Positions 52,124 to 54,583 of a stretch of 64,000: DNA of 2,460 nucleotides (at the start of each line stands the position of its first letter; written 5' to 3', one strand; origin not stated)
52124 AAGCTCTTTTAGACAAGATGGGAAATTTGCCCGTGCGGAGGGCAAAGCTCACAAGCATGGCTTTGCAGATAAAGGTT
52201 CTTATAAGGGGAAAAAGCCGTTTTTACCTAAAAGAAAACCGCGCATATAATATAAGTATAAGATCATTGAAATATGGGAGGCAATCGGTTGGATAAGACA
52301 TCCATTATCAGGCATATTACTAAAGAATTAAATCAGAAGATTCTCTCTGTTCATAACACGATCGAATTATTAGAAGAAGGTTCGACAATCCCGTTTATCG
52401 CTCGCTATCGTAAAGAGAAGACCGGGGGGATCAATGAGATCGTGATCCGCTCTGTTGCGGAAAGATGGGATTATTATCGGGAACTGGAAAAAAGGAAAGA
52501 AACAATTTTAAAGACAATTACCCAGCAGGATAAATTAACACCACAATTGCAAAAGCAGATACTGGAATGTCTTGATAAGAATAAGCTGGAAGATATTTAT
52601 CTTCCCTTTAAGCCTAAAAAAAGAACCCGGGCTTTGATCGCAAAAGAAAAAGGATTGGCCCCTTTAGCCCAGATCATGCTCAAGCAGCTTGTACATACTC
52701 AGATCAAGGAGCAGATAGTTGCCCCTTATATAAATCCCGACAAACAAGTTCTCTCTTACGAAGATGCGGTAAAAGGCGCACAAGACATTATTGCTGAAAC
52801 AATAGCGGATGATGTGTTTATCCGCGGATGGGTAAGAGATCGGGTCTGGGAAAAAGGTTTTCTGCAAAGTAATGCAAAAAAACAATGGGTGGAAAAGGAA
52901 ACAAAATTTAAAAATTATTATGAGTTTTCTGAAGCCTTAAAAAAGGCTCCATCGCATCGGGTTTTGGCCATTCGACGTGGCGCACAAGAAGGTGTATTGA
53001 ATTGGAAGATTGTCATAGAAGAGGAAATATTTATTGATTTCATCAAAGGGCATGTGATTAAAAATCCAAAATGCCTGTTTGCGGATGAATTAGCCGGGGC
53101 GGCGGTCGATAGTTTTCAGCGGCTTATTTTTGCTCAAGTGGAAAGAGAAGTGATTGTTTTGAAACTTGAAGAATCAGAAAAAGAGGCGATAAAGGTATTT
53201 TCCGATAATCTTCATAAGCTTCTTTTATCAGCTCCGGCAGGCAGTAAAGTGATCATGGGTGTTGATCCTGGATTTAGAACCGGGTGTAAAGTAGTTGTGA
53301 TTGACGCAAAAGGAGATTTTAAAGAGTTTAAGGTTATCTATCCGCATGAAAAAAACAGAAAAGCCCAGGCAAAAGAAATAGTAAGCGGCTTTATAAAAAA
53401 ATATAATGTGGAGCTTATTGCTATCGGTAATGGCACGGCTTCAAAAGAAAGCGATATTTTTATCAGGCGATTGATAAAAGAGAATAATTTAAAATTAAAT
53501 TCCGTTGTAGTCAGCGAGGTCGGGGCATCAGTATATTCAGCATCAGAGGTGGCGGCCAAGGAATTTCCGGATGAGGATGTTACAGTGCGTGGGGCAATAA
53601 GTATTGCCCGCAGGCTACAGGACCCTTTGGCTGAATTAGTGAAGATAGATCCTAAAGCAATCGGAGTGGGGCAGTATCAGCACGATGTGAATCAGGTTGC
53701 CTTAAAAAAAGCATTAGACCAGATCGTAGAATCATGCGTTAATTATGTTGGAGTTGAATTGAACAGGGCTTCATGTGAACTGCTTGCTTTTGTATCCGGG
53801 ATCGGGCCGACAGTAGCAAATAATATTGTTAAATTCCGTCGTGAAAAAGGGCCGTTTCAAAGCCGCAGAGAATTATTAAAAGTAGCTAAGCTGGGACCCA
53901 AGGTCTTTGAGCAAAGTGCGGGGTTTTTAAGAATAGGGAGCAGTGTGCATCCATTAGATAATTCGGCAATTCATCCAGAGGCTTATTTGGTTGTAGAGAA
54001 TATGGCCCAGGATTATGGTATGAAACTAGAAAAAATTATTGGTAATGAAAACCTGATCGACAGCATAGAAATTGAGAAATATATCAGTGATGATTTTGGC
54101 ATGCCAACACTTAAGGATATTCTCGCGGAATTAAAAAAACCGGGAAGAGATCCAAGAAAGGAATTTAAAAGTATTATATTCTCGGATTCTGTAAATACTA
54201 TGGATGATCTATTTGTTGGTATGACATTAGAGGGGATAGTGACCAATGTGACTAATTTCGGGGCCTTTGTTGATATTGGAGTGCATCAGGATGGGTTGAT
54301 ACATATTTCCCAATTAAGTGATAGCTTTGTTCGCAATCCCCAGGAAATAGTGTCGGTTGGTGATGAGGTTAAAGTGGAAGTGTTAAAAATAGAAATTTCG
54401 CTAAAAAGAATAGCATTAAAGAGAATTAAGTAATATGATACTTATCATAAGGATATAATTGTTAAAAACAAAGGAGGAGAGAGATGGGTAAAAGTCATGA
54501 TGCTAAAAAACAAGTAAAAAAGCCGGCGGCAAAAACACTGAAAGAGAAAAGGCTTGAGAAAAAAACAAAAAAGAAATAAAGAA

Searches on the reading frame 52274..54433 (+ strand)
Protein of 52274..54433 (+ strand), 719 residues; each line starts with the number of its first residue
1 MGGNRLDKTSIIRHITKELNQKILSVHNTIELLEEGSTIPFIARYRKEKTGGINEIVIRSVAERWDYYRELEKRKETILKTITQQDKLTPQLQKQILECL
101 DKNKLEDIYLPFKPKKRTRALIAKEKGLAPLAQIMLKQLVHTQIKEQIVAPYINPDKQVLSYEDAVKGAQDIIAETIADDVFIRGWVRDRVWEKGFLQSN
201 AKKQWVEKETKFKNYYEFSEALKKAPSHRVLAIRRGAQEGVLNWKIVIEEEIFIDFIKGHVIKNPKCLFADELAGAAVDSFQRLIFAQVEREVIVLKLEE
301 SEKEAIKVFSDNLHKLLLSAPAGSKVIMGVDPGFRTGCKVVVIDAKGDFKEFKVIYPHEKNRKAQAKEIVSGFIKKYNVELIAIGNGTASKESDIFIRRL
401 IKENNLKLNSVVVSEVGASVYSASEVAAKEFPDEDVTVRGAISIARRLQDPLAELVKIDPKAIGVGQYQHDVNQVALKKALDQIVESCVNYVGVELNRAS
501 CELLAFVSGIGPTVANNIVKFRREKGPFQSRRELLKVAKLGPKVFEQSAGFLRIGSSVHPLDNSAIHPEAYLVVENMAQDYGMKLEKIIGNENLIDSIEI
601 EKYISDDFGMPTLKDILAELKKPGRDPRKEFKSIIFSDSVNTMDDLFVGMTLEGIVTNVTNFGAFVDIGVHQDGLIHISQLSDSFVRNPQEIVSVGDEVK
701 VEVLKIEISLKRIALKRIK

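Call 26: search_protein_families(library=pfam, proteins=[window:52274-54433:+], max_evalue=0.00001)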
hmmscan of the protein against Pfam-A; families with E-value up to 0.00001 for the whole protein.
window:52274-54433:+ (719 aa): 9 families
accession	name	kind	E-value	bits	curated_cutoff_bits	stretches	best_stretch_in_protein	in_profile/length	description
PF16921.10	Tex_YqgF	-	1e-52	178.3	27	1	325-449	1-126/126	Tex protein YqgF-like domain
PF09371.15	Tex_N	-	1.1e-27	96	32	1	10-83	2-75/75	Tex-like protein N-terminal domain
PF22706.1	Tex_central_region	-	2e-27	96.7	27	1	143-309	4-178/178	Tex central region-like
PF12836.13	HHH_3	-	2.8e-25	88.6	27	1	489-553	1-65/65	Helix-hairpin-helix motif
PF17674.7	HHH_9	-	3e-25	89.3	23.1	1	559-628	1-70/70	HHH domain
PF00575.29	S1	-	7e-21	74.8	22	1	646-716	2-72/74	S1 RNA binding domain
PF14639.11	YqgF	-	4.5e-11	43.2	35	1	340-456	23-147/150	Holliday-junction resolvase-like of SPT6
PF14635.12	HHH_7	-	1.5e-10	41.8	27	1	466-554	9-103/104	Helix-hairpin-helix motif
PF23459.1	S1_RRP5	-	8e-07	30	27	1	649-707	4-62/72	RRP5 S1 domain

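Call 27: find_related_loci(query=window:52274-54433:+, collection=genome_contigs, flank=500)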
Query window:52274-54433:+ (719 aa) in genome_contigs; peptide patterns used: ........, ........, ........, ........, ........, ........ (x = any residue, [..] = any of these).
599 stretches matched a pattern (row limit reached: there are more); 596 encode a relative of the query (tblastn E <= 1e-3); the best 80 are kept; 80 distinct loci.
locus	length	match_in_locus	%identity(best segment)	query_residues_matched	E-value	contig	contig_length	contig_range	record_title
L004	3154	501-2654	60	1-718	0e+0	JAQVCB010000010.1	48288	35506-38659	MAG: Candidatus Gastranaerophilales bacterium isolate STD2_79 NODE_2460_length_48288_cov_5.629534_Sandtown_D2, whole gen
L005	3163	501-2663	56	1-718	0e+0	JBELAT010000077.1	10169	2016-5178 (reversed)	MAG: Endomicrobiales bacterium isolate SPRUCE 9 SPRUCE_9_77, whole genome shotgun sequence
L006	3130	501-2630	56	11-718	0e+0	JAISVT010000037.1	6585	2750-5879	MAG: Candidatus Endomicrobium macrotermitis isolate Mx356_bin47 k119_986068, whole genome shotgun sequence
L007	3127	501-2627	56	11-719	0e+0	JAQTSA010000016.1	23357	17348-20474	MAG: Candidatus Omnitrophota bacterium isolate STB_176 NODE_4824_length_23357_cov_3.346061_Sandtown_B, whole genome shot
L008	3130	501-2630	53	11-719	0e+0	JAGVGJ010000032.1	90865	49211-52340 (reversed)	MAG: Candidatus Omnitrophota bacterium isolate DeMMO2_5 c_000000078169, whole genome shotgun sequence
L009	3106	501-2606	52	15-715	0e+0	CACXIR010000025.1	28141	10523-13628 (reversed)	MAG: Fibrobacter succinogenes isolate RUG11295 genome assembly, contig: RUG11295_asm_25, whole genome shotgun sequence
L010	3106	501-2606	52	15-715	0e+0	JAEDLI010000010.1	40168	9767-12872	MAG: Fibrobacter sp. isolate MAG236 NODE_405_length_40168_cov_5.770847, whole genome shotgun sequence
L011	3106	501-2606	50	15-715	0e+0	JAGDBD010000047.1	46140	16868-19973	MAG: Fibrobacter sp. isolate RGIG10307 Yak_Rumen.Co__c2892179, whole genome shotgun sequence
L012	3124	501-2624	52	11-717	0e+0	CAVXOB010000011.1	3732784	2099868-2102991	MAG: uncultured Planctomycetota bacterium isolate MFD01721.bin.1.88 genome assembly, contig: contig_8791, whole genome s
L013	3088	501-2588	51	29-717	0e+0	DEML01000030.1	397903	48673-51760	MAG TPA_asm: Planctomycetaceae bacterium UBA2671 UBA2671_contig_468, whole genome shotgun sequence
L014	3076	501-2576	51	26-717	0e+0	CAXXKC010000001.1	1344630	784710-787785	MAG: Thermoguttaceae bacterium isolate 5b24180d-8fb2-49eb-a4f7-d23e2dbf3f86 genome assembly, contig: contig_1, whole gen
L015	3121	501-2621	50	9-715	0e+0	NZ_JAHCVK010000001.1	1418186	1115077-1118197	Geomobilimonas luticola strain JCM 17780 NODE_1_length_1418186_cov_221.788490, whole genome shotgun sequence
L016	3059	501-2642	49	6-719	0e+0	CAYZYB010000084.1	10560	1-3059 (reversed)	MAG TPA_asm: uncultured Planctomycetaceae bacterium isolate SRP114822_co2_11 genome assembly, contig: NODE_4887_length_1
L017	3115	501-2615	51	11-715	0e+0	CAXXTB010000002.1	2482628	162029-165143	MAG: Geopsychrobacteraceae bacterium isolate a8776e3a-ffdb-4a38-b6f4-a0b8fc84521a genome assembly, contig: contig_2, who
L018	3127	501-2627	54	11-718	0e+0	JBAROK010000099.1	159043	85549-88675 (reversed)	MAG: Candidatus Omnitrophota bacterium isolate MFD13429_ilm_asm_bin15 k127_23393, whole genome shotgun sequence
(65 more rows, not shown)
